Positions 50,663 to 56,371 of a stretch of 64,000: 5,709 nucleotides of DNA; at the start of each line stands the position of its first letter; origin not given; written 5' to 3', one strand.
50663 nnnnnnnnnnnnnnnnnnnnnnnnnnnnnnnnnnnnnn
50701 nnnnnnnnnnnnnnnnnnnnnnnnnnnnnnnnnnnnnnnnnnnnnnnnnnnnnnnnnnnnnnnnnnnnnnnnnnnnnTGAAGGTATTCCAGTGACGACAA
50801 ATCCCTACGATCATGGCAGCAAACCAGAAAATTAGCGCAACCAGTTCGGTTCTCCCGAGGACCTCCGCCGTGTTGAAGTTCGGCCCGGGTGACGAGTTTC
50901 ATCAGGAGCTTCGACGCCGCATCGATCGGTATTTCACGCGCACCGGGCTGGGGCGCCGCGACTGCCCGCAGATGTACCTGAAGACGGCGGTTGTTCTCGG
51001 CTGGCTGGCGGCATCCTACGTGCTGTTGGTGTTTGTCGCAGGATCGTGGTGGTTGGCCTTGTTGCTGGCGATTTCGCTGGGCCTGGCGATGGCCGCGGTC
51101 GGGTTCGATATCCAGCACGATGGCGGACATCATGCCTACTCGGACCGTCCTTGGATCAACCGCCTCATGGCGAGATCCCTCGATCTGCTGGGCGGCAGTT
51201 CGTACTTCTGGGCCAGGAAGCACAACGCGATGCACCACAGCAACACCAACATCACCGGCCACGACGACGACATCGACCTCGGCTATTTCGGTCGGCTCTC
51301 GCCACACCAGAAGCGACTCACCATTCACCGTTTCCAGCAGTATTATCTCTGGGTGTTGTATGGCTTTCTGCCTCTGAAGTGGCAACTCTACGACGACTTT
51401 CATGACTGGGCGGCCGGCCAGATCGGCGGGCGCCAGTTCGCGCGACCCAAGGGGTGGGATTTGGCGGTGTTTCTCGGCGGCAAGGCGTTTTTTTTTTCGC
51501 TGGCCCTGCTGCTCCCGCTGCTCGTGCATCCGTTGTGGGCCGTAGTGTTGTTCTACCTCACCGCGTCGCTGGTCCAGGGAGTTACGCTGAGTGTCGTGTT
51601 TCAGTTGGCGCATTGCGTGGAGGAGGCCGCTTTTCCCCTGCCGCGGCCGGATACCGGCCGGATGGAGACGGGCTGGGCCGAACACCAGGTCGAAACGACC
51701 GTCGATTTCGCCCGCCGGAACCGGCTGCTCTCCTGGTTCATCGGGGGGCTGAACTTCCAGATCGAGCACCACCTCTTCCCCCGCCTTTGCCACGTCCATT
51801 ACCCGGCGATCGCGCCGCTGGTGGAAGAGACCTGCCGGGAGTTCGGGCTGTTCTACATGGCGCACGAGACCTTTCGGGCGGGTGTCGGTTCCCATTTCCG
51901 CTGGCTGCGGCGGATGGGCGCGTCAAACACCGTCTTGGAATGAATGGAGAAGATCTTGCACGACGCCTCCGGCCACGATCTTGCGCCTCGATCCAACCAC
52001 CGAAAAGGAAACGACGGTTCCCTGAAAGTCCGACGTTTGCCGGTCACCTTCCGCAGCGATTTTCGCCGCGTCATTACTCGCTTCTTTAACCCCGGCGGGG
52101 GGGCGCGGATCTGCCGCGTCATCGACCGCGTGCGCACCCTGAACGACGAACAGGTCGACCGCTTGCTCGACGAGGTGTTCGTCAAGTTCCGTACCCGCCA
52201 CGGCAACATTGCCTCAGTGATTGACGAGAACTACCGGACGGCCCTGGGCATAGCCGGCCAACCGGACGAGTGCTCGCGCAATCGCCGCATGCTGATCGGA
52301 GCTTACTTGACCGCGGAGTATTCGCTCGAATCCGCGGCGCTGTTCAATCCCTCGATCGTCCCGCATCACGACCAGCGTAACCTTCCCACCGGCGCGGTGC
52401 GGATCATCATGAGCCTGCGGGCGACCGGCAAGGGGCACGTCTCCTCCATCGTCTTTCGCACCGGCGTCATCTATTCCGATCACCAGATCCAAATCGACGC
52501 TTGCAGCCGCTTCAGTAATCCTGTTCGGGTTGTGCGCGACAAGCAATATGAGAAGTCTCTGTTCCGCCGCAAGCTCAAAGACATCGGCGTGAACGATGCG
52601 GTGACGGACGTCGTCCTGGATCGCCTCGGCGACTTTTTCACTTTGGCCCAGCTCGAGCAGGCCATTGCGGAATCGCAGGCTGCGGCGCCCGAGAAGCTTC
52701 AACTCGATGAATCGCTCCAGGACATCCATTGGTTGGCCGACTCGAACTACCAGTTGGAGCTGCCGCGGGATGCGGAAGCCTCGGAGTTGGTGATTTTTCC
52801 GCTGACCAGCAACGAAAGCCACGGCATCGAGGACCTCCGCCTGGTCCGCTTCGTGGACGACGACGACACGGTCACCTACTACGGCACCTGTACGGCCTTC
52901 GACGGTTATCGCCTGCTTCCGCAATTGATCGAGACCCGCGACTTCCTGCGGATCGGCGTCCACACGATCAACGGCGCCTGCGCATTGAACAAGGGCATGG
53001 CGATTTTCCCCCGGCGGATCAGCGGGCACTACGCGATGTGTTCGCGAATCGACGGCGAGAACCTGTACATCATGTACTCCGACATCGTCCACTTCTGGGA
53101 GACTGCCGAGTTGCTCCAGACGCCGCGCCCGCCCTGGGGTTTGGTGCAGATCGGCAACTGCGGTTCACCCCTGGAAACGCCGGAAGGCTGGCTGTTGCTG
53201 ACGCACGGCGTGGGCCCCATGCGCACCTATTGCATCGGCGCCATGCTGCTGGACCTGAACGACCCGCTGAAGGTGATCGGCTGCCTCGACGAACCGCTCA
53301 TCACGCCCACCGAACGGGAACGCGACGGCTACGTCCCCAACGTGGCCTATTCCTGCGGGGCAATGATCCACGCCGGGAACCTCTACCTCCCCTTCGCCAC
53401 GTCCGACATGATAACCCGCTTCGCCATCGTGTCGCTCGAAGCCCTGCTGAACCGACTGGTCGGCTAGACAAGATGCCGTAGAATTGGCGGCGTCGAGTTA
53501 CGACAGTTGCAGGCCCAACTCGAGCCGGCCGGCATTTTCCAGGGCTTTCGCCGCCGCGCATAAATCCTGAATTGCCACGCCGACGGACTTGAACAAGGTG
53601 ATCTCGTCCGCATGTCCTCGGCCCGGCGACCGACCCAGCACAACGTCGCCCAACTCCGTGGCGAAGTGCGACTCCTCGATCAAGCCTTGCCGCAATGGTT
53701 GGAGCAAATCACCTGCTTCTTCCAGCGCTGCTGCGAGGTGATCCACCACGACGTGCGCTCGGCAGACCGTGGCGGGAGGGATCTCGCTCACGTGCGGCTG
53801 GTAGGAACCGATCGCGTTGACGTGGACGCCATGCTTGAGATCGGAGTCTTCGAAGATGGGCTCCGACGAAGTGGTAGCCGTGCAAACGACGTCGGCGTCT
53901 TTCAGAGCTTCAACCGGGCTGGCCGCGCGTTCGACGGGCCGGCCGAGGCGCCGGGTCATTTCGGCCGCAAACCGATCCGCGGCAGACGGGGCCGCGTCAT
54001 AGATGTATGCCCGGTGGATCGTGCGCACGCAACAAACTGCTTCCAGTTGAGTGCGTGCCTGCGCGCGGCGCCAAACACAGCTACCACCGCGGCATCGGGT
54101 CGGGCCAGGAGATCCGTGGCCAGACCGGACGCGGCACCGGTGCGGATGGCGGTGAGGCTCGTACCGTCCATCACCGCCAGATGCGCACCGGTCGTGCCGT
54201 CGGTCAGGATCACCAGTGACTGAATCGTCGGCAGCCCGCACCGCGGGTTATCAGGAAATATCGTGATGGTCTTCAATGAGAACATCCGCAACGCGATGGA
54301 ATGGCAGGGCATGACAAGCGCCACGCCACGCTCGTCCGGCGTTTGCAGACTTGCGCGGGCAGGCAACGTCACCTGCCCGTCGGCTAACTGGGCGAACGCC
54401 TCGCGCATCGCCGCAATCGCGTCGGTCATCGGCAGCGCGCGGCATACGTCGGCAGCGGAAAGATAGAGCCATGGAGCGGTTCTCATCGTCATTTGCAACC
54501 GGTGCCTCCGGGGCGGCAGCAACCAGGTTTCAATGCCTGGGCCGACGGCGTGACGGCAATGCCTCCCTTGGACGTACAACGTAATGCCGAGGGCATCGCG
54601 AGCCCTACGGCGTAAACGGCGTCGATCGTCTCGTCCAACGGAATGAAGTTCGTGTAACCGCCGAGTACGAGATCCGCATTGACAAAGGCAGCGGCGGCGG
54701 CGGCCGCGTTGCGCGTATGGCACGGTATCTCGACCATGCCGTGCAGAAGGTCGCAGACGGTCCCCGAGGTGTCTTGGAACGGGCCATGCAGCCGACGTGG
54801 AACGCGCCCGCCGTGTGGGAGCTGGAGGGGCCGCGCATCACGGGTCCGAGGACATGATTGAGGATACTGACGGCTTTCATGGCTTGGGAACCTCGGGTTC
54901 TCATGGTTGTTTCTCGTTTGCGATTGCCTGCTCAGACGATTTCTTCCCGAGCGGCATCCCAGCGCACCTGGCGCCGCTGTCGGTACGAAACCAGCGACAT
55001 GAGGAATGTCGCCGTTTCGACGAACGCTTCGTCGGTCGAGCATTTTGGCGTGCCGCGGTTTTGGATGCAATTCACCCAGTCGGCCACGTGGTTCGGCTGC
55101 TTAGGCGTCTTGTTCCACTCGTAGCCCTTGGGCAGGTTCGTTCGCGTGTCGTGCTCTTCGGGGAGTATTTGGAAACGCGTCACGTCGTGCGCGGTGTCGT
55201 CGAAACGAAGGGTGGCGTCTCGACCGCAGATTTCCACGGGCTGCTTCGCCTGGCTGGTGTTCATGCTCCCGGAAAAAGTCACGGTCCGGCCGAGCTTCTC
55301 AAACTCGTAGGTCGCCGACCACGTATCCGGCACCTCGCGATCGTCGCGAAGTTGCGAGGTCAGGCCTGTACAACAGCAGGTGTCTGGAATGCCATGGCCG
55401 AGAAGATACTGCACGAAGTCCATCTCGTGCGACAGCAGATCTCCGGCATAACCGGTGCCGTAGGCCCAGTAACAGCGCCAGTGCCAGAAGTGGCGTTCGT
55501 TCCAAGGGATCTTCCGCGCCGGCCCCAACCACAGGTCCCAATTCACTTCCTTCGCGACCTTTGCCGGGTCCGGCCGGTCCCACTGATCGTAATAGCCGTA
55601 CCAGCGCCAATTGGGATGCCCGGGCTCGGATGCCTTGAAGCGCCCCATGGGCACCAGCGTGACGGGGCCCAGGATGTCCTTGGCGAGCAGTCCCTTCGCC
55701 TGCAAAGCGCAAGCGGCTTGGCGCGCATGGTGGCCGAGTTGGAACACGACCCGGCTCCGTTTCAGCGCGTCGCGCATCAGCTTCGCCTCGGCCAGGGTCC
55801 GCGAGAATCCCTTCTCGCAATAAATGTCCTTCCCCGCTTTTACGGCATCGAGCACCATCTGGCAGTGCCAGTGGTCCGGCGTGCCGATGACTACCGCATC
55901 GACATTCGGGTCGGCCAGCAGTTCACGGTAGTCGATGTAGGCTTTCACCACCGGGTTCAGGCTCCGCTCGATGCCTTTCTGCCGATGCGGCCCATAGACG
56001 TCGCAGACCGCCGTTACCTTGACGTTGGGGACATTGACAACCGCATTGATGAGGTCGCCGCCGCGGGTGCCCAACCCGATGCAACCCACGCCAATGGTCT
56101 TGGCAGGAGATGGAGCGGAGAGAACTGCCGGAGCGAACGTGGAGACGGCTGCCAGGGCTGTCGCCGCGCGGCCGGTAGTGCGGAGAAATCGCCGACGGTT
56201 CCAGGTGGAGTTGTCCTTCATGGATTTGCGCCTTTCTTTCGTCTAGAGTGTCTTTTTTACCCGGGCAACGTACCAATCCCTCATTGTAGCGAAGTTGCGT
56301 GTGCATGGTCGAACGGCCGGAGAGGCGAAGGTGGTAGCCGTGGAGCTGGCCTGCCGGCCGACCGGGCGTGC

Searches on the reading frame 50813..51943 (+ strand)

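Call 56: search_protein_families(library=pfam, proteins=[window:50813-51943:+], max_evalue=0.001)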
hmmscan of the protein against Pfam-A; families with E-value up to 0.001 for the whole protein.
window:50813-51943:+ (376 aa): 1 family
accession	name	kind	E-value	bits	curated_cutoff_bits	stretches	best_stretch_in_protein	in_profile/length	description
PF00487.30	FA_desaturase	-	4e-38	132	29.7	1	78-349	1-250/253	Fatty acid desaturase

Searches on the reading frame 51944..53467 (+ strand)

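Call 56: search_protein_families(library=pfam, proteins=[window:51944-53467:+], max_evalue=0.001)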
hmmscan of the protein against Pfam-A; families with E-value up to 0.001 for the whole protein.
window:51944-53467:+ (507 aa): 1 family
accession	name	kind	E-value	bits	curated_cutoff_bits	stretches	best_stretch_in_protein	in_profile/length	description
PF04041.19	Glyco_hydro_130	-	6.3e-22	78.4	26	1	279-503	83-316/320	beta-1,4-mannooligosaccharide phosphorylase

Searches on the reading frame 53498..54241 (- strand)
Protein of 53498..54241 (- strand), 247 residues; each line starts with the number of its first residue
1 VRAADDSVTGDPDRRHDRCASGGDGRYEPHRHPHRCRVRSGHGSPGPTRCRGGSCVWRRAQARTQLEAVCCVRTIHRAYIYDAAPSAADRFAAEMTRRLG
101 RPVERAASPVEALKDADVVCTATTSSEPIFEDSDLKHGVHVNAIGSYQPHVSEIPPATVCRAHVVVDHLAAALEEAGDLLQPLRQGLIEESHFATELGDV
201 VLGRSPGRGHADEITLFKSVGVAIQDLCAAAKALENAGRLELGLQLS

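Call 56: search_protein_families(library=pfam, proteins=[window:53498-54241:-], max_evalue=0.001)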
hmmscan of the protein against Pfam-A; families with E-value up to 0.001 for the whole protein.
window:53498-54241:- (247 aa): 1 family
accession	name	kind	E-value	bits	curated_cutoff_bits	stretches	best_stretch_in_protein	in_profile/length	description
PF02423.21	OCD_Mu_crystall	-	2e-37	129.3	24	1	60-236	139-309/314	Ornithine cyclodeaminase/mu-crystallin family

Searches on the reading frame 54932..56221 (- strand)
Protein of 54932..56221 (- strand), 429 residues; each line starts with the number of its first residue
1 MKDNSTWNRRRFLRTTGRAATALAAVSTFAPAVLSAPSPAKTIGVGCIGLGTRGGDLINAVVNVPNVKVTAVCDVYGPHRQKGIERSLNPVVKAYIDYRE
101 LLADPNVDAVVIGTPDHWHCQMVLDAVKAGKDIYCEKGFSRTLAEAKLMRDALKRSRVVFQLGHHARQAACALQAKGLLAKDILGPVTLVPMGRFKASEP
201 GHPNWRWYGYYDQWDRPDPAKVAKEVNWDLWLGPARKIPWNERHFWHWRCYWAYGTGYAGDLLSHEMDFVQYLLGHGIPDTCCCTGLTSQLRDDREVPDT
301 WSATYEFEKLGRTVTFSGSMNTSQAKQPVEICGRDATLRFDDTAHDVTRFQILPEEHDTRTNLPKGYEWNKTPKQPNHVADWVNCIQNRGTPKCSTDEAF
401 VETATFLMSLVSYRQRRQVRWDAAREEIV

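Call 56: search_protein_families(library=pfam, proteins=[window:54932-56221:-], max_evalue=0.001)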
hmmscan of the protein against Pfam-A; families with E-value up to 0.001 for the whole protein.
window:54932-56221:- (429 aa): 4 families
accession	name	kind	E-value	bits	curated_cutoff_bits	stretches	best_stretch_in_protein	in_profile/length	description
PF01408.29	GFO_IDH_MocA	-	8.9e-18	65.6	24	1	44-164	2-120/120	Oxidoreductase family, NAD-binding Rossmann fold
PF02894.22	GFO_IDH_MocA_C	-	9.8e-14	52.1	22.9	1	242-417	26-214/218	Oxidoreductase family, C-terminal alpha/beta domain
PF22725.1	GFO_IDH_MocA_C3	-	1.3e-13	51.5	27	1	239-339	26-124/124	GFO/IDH/MocA C-terminal domain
PF19051.5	GFO_IDH_MocA_C2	-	2.2e-13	50.8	23.3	1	205-276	31-103/254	Oxidoreductase family, C-terminal alpha/beta domain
